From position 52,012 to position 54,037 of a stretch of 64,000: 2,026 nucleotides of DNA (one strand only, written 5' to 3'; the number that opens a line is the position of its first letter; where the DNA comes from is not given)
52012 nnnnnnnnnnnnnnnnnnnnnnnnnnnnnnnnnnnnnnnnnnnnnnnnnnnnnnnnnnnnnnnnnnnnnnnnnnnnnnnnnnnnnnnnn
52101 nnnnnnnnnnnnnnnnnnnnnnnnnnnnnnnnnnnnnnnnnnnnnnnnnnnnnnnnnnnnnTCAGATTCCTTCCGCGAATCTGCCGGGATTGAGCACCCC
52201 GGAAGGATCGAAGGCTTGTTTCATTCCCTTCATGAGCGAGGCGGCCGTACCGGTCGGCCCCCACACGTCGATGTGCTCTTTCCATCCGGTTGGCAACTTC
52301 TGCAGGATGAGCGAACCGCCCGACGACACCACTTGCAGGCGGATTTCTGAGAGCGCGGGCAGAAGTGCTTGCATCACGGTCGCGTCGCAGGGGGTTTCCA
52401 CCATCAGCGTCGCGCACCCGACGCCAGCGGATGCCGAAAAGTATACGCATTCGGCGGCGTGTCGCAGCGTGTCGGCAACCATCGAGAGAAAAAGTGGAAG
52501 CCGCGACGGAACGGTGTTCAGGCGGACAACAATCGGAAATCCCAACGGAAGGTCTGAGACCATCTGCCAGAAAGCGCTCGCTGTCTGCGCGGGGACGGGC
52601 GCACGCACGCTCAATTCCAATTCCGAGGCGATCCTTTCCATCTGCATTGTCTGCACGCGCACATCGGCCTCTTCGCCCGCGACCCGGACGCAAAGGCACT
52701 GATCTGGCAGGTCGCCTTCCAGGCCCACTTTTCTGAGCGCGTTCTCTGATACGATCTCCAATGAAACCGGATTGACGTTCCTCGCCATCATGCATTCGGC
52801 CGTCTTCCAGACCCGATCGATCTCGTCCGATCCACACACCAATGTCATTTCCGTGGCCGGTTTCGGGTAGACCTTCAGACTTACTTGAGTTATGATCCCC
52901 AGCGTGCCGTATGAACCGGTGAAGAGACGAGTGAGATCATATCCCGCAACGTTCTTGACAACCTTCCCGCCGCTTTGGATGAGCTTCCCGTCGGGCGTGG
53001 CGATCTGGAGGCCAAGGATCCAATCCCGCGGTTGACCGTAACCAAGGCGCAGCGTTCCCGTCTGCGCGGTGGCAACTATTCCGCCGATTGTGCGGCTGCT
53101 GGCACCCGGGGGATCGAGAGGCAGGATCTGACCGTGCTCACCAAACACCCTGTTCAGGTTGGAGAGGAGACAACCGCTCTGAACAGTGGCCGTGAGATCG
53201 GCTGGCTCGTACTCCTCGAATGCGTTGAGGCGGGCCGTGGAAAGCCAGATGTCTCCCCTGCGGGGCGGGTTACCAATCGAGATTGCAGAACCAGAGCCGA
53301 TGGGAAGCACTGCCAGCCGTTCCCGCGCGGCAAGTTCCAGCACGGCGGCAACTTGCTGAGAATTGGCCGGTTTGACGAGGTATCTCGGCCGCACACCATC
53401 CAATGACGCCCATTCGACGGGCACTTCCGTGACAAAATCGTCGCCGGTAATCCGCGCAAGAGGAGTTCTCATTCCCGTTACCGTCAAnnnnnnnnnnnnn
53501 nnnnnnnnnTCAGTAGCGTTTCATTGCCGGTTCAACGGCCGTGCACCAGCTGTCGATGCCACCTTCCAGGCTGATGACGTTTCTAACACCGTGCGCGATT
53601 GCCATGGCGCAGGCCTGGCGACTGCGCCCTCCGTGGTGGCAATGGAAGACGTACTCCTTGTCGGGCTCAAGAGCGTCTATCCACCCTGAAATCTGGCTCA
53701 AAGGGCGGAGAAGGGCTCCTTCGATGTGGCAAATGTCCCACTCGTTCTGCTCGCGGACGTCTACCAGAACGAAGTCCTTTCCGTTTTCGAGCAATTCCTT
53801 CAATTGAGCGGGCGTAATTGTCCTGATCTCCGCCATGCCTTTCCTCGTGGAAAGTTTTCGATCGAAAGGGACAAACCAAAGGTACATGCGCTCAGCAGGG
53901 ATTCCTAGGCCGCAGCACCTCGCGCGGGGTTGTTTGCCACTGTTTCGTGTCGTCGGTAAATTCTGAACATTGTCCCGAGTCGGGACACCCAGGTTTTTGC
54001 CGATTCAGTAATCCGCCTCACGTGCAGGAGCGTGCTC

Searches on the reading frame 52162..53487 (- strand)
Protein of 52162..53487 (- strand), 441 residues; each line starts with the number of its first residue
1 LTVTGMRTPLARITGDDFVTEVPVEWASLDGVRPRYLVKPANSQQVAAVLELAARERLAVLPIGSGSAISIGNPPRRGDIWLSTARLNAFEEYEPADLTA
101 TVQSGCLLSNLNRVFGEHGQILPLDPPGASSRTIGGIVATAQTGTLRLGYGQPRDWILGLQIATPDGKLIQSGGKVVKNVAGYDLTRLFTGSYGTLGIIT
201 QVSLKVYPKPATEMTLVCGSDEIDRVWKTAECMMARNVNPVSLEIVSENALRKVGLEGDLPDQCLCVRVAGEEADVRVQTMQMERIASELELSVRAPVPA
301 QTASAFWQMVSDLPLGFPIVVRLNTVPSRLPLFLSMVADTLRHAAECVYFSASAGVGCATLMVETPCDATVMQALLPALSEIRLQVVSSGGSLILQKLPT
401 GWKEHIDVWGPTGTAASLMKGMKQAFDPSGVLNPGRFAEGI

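Call 3: search_protein_families(library=pfam, proteins=[window:52162-53487:-], max_evalue=0.01)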
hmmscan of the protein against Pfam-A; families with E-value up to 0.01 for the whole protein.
window:52162-53487:- (441 aa): 2 families
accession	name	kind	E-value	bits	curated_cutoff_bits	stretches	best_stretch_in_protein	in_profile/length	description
PF01565.28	FAD_binding_4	-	2.7e-29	102.1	26.4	1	34-171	1-137/139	FAD binding domain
PF02913.24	FAD-oxidase_C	-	1.2e-07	32.1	21.2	1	415-436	226-247/248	FAD linked oxidases, C-terminal domain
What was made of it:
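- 52162..53487 (-): GlcE/GlcD-like FAD-binding subunit. PF01565 and PF02913 (call 3).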

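Call 29: search_protein_families(library=ncbifam, proteins=[window:52162-53487:-], max_evalue=0.00001)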
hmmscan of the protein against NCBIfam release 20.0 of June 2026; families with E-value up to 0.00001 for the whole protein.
window:52162-53487:- (441 aa): 7 families
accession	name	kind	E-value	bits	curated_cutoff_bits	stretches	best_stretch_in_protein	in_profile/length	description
NF008439.0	PRK11282.1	equivalog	2.4e-50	171.4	284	1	42-313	7-251/358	glycolate oxidase subunit GlcE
TIGR00387.1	glcD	equivalog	3.7e-50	171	567.9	1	38-436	2-413/413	glycolate oxidase subunit GlcD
NF008408.0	PRK11230.1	equivalog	1.6e-29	102.8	897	1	32-283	54-309/499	glycolate oxidase subunit GlcD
NF049975.1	2HglutDHaseYdiJ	equivalog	1e-14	53.3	1350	1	34-173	52-193/1018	D-2-hydroxyglutarate dehydrogenase YdiJ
TIGR01679.1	bact_FAD_ox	subfamily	9.2e-10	38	292.25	1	26-208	4-174/419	FAD-linked oxidoreductase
TIGR01678.1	FAD_lactone_ox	subfamily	1.5e-09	37.3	396.8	1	25-211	6-183/438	sugar 1,4-lactone oxidase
TIGR01677.1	pln_FAD_oxido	subfamily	1.5e-07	30.3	383.1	1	79-217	83-222/560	FAD-dependent oxidoreductase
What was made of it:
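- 52162..53487 (-): NCBIfam GlcE and GlcD both score below cut-off (call 29).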

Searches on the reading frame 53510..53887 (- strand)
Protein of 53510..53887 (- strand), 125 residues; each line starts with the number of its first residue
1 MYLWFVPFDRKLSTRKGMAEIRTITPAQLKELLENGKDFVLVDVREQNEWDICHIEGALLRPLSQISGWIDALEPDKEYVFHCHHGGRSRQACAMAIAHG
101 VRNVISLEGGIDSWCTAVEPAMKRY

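Call 3: search_protein_families(library=pfam, proteins=[window:53510-53887:-], max_evalue=0.01)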
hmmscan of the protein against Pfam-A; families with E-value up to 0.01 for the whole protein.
window:53510-53887:- (125 aa): 1 family
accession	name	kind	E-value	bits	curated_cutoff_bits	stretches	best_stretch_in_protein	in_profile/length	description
PF00581.25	Rhodanese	-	1e-19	71.3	22.2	1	25-116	1-101/102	Rhodanese-like domain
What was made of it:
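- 53510..53887 (-): Rhodanese-domain protein, first gene of the same-strand run. PF00581 (call 3).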
